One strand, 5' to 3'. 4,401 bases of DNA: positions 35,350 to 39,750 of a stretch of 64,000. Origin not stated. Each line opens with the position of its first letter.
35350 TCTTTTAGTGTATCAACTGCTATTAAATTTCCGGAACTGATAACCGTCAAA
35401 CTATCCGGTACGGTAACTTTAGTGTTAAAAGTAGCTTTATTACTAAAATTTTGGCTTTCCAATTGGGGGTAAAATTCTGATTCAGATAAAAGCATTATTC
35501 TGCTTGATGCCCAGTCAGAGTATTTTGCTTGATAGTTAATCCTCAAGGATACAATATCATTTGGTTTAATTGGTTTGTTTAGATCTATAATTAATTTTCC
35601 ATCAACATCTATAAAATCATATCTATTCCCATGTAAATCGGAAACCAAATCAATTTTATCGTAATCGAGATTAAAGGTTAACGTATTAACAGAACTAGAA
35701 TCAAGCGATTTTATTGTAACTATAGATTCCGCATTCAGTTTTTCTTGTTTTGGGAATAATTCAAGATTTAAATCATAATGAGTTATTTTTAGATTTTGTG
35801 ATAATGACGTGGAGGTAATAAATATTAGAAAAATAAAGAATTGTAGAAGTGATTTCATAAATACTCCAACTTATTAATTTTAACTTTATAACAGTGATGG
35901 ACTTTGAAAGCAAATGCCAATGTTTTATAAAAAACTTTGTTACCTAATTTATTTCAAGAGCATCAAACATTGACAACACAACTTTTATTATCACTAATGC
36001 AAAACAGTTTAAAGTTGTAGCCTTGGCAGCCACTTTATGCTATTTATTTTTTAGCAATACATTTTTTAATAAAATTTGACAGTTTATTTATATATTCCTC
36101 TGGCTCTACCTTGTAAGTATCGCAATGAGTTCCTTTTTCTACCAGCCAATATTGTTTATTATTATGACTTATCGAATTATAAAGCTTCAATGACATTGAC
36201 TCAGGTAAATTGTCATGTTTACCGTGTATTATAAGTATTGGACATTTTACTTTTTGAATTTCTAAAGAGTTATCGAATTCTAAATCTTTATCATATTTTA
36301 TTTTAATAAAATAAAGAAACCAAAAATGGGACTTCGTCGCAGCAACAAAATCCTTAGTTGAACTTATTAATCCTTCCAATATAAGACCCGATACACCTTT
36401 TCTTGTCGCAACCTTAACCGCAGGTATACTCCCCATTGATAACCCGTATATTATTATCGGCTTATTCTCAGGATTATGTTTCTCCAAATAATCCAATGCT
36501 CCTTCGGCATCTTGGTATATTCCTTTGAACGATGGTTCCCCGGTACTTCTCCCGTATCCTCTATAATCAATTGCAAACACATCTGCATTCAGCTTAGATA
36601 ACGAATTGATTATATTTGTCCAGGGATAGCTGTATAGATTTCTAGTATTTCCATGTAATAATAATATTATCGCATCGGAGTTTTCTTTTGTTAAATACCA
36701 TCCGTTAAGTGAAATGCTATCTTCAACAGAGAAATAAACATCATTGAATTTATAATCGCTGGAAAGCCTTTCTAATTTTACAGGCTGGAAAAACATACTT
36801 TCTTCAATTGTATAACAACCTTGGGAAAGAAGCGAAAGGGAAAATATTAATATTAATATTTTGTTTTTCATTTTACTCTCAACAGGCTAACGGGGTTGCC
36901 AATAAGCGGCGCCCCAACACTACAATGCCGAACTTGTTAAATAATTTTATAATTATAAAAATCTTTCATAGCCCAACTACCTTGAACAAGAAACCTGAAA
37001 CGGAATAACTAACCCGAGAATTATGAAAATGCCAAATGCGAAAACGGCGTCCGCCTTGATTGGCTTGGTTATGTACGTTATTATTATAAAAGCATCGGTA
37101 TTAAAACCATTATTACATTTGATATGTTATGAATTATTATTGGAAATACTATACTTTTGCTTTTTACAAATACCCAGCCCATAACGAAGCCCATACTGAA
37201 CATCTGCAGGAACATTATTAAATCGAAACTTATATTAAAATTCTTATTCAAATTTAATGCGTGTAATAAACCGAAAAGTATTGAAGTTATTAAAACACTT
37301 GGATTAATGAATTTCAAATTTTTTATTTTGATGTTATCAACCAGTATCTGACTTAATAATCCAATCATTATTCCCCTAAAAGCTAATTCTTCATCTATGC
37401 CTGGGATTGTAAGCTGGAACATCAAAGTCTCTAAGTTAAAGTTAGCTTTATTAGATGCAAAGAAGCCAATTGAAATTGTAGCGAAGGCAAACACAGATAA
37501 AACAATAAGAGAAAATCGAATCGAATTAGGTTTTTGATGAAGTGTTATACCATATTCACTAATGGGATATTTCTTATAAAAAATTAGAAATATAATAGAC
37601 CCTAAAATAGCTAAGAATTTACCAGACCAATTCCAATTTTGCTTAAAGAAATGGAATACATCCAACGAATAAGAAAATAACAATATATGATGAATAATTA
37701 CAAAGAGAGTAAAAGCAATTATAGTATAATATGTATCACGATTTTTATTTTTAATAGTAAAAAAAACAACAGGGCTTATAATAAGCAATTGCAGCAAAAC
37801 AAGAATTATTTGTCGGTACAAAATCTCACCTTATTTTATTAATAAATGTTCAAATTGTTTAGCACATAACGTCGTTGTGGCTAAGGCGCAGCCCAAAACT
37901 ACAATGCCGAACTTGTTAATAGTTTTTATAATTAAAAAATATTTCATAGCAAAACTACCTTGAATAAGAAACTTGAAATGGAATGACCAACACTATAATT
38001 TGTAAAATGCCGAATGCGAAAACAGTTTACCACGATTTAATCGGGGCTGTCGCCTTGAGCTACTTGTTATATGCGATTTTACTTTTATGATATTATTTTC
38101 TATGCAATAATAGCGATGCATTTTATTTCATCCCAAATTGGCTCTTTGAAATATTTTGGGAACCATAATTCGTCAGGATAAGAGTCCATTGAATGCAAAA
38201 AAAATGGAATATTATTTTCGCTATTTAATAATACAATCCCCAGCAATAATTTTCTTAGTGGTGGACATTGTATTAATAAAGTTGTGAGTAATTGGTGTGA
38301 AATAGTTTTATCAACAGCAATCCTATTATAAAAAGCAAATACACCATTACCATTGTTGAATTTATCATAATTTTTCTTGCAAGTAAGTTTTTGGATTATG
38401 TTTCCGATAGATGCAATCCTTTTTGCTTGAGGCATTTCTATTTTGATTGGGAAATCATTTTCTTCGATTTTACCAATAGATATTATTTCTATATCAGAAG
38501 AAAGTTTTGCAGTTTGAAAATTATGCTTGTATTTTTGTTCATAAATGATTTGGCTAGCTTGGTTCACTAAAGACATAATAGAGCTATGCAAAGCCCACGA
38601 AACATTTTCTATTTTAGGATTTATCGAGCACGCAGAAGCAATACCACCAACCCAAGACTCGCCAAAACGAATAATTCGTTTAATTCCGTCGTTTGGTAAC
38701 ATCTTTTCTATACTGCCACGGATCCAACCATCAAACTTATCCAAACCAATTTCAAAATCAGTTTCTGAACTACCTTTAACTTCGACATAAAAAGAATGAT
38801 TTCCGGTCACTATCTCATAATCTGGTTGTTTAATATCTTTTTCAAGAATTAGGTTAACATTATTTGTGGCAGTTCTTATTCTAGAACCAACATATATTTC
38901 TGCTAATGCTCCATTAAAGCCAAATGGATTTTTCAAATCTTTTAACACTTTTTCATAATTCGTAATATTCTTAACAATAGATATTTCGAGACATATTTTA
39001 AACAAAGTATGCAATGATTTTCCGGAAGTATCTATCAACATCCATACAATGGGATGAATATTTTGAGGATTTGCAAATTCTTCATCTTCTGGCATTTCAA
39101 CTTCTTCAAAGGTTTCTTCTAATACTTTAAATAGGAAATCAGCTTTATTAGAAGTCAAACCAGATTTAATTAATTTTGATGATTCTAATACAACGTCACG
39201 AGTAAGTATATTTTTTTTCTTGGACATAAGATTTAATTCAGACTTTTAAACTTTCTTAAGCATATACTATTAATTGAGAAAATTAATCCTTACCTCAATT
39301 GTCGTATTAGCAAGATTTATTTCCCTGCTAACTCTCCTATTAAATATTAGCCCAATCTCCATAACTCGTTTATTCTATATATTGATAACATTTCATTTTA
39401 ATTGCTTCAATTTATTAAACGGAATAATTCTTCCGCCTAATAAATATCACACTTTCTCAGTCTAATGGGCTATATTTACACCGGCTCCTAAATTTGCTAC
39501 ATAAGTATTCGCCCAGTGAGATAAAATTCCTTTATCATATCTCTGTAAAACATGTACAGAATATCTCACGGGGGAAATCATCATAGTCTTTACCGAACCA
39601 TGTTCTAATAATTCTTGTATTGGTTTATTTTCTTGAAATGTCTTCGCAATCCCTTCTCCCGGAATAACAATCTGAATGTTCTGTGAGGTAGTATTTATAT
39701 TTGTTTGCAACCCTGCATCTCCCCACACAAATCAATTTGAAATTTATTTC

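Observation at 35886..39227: Integron-like gene-cassette array with attC-like folded sites and no integrase (CALIN-like)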

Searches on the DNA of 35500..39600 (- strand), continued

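Call 84: search_with_rna_model(model_id=R1, sources=[L041, L042, L043], max_evalue=1)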
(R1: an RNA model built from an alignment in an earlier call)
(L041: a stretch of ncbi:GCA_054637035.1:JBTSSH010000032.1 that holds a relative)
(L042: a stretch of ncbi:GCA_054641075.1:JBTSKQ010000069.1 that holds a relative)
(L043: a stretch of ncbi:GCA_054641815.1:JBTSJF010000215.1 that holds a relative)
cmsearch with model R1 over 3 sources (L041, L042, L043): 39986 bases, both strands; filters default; matches with E-value up to 1: 2.
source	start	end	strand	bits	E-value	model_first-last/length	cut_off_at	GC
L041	6955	7151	-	147.3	3.2e-31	1-196/196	no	0.37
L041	7888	8080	-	84.3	2.8e-17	1-196/196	no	0.42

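Call 100: search_with_rna_model(model_id=R1, sources=[L046, L047, L048, L049, L050, L051, L052, L053, L054, L055, L056, L057, L058, L059, L060, L061, L062, L063, L064, L065, L066, L067, L068, L069, L070, L071, L072, L073, L074, L075, L076, L077, L078, L079, L080, L081, L082, L083, L084, L085, L086, L087, L088, L089, L090, L091, L092, L093, L094], max_evalue=0.001, make_alignment=true)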
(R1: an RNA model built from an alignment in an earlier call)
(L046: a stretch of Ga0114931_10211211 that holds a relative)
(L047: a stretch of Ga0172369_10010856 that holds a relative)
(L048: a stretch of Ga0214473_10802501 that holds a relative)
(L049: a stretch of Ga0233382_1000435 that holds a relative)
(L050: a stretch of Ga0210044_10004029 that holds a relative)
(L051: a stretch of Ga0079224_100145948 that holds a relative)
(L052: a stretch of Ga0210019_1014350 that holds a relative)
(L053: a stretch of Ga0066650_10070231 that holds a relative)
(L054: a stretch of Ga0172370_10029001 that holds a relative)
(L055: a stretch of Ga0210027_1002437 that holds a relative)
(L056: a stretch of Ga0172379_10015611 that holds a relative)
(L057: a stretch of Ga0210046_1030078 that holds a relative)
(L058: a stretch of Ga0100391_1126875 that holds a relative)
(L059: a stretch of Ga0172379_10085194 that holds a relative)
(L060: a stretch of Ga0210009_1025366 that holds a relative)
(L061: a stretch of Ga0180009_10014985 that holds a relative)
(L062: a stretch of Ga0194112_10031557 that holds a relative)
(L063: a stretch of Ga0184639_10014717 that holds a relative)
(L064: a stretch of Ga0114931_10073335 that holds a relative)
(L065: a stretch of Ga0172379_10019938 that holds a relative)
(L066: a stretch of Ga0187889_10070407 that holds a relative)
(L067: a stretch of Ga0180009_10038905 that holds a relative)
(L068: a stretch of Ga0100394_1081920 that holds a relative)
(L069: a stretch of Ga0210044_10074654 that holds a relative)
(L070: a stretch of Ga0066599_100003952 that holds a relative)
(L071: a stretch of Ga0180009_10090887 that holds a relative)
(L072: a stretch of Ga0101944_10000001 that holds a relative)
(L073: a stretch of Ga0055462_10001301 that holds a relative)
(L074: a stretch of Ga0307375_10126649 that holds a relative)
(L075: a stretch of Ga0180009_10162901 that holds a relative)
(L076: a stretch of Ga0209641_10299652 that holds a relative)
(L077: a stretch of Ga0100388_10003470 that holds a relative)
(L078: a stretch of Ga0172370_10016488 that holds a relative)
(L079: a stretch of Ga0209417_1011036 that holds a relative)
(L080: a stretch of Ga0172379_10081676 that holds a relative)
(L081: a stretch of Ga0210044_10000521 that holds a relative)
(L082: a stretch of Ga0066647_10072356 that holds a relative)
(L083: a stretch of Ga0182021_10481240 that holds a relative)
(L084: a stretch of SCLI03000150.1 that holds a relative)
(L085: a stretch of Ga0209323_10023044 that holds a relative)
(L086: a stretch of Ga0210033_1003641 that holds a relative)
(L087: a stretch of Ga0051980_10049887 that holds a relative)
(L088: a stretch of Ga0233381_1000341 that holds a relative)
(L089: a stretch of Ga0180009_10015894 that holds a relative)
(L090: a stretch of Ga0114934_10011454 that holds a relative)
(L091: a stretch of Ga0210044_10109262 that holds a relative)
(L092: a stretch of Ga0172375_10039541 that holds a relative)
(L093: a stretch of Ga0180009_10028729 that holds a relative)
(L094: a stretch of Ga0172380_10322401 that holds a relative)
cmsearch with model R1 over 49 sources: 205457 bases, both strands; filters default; matches with E-value up to 0.001: 84.
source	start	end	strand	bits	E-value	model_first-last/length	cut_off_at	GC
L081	1516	1711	-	239.7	5.7e-51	1-196/196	no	0.39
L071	543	738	-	236.8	2.5e-50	1-196/196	no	0.39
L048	816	1011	-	232.3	2.4e-49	1-196/196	no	0.39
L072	1009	1204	-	229.9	8.5e-49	1-196/196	no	0.38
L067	2939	3135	+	225.9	6.4e-48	1-196/196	no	0.4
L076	35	231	-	225.3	8.8e-48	1-196/196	no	0.39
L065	5468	5684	-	222.9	2.9e-47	1-196/196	no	0.41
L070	1802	1996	-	221.5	6.2e-47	1-196/196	no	0.39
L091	110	305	-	219.2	2e-46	1-196/196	no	0.37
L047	2581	2776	+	218.5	2.8e-46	1-196/196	no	0.38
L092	3698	3893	+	217.6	4.4e-46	1-196/196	no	0.39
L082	229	424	+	217.3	5.2e-46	1-196/196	no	0.41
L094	902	1097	+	214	2.8e-45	1-196/196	no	0.36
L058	443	638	-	210.8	1.4e-44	1-196/196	no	0.37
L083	245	441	+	209.9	2.3e-44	1-196/196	no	0.39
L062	1865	2060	-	208.4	4.8e-44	1-196/196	no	0.37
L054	3868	4063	+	204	4.5e-43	1-196/196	no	0.38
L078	126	321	-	201.7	1.5e-42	1-196/196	no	0.38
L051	3119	3315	-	201.6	1.5e-42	1-196/196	no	0.37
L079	4490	4685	+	197.1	1.5e-41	1-196/196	no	0.37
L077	13115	13309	+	195.2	4.1e-41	1-196/196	no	0.35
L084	1344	1538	+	194.5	5.9e-41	1-196/196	no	0.38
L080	461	675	+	191.7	2.4e-40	1-196/196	no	0.44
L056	3166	3361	-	188.5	1.2e-39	1-196/196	no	0.37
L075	874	1052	+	188.3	1.4e-39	1-178/196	3'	0.4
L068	1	173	+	186.7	3.1e-39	23-196/196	5'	0.36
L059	257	455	-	179.3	1.3e-37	1-196/196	no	0.39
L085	3340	3535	+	179.2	1.4e-37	1-196/196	no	0.37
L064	246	441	+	176.3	6.2e-37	1-196/196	no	0.35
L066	1453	1651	+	169.2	2.3e-35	1-196/196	no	0.37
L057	1074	1268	+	168.5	3.3e-35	1-196/196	no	0.38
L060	2161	2355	+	168.5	3.3e-35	1-196/196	no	0.38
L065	2473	2664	-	158.5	5.4e-33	1-196/196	no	0.35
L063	2820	3016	-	155.9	2.1e-32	1-196/196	no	0.4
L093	3050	3244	-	154.8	3.6e-32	1-196/196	no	0.39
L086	973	1178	-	154.2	4.8e-32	1-196/196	no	0.37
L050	160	352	-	153.5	6.7e-32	1-196/196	no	0.42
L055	954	1146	+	153.5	6.7e-32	1-196/196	no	0.42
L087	1606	1798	-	153.5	6.7e-32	1-196/196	no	0.42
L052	3862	4050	+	153.4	7.4e-32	1-196/196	no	0.38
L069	2190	2378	-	153.4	7.4e-32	1-196/196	no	0.38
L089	4954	5149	-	152.3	1.3e-31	1-196/196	no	0.35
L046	1303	1463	+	144.9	5.5e-30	1-161/196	3'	0.35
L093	3949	4079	-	131.9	4.1e-27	67-196/196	5'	0.39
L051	2145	2341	-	118.7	3.5e-24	1-196/196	no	0.38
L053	1364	1560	+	117.3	6.9e-24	1-196/196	no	0.41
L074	448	619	-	111.5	1.3e-22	1-196/196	no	0.41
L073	1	105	+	108.1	7.6e-22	92-196/196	5'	0.4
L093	1579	1869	-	107.5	1e-21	1-196/196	no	0.47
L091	1501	1695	-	107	1.4e-21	1-196/196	no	0.37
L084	112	304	+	100.5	3.6e-20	1-196/196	no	0.38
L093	585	780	-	97.9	1.4e-19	1-196/196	no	0.34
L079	6893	7089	+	94.9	6.3e-19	1-196/196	no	0.37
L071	1412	1598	-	88.3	1.9e-17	1-196/196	no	0.38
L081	3883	4080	-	87.9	2.3e-17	1-196/196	no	0.42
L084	2255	2450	+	85.3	8.4e-17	1-196/196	no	0.41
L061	5612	5805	-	83.6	2e-16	1-196/196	no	0.41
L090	4134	4367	-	81.8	5.2e-16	1-196/196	no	0.36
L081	620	815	-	80.6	9.5e-16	1-196/196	no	0.42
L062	1048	1247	-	80.2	1.1e-15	1-196/196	no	0.43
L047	4809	5001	+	80.1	1.2e-15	1-196/196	no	0.44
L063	1788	1983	-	77.6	4.3e-15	1-196/196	no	0.41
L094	49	243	+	76.2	8.6e-15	1-196/196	no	0.39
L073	1850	2045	+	73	4.4e-14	1-196/196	no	0.37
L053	1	76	+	72.1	7e-14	122-196/196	5'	0.42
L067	394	587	+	70.5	1.6e-13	1-196/196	no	0.44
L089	3613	3867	-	69.5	2.6e-13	1-196/196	no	0.43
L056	1439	1636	-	69.2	3.1e-13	1-196/196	no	0.39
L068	863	1058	+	67.4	7.6e-13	1-196/196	no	0.4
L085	1192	1385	+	65.4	2.1e-12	1-196/196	no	0.39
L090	172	314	-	64.1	4.1e-12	1-196/196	no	0.32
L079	5997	6191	+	62.9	7.6e-12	1-196/196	no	0.38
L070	2713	2946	-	62.9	7.6e-12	1-196/196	no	0.41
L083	1180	1376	+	62.1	1.2e-11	1-196/196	no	0.4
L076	1099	1183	-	61.7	1.4e-11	112-196/196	5'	0.32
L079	5362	5557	+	59.9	3.6e-11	1-196/196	no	0.36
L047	9660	9799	+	59.4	4.6e-11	1-127/196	3'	0.36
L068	1597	1790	+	58.2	8.6e-11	1-196/196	no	0.36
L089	1105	1303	-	57.4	1.3e-10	1-196/196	no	0.44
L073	960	1156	+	56.4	2.2e-10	1-196/196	no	0.37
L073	4693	4844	+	54.8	4.7e-10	1-124/196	3'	0.38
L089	2798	2975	-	53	1.2e-09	1-196/196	no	0.48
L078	2476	2707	-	49.2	8.4e-09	1-196/196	no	0.44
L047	3567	3738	+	44.1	1.1e-07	1-196/196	no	0.38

Alignment A7: 84 matches aligned to the model, 459 columns, each read 5' to 3' on its own strand. Consensus structure (alignment columns), stored with it:
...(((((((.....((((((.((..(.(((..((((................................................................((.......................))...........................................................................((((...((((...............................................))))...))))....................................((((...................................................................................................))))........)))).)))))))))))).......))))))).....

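Call 108: search_with_rna_model(model_id=R1, sources=[L095, L096, L097], max_evalue=1)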
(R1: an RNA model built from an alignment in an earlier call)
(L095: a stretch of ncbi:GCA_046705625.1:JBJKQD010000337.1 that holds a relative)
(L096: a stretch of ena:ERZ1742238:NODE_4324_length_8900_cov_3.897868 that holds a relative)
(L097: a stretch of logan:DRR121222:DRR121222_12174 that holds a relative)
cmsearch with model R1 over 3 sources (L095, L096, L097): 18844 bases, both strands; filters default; matches with E-value up to 1: 3.
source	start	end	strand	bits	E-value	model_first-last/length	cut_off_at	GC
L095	7976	8027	-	11.4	0.18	1-196/196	no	0.27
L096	2982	3053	+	8.8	0.65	37-111/196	no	0.33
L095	4082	4118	-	8.8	0.65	112-154/196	no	0.14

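Call 109: search_with_rna_model(model_id=R2, sources=[L021, L095, L096, L097], filters=off, max_evalue=1)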
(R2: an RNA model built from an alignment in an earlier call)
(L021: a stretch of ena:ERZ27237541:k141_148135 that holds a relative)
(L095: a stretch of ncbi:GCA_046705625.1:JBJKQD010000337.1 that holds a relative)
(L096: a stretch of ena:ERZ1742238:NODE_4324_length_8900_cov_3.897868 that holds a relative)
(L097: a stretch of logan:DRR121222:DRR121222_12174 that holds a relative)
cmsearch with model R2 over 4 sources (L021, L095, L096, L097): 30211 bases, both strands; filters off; matches with E-value up to 1: 2.
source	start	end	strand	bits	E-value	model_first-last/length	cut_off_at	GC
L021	4940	5005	+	16.2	0.03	1-72/72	no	0.44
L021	5919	5984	+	14.4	0.11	1-72/72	no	0.48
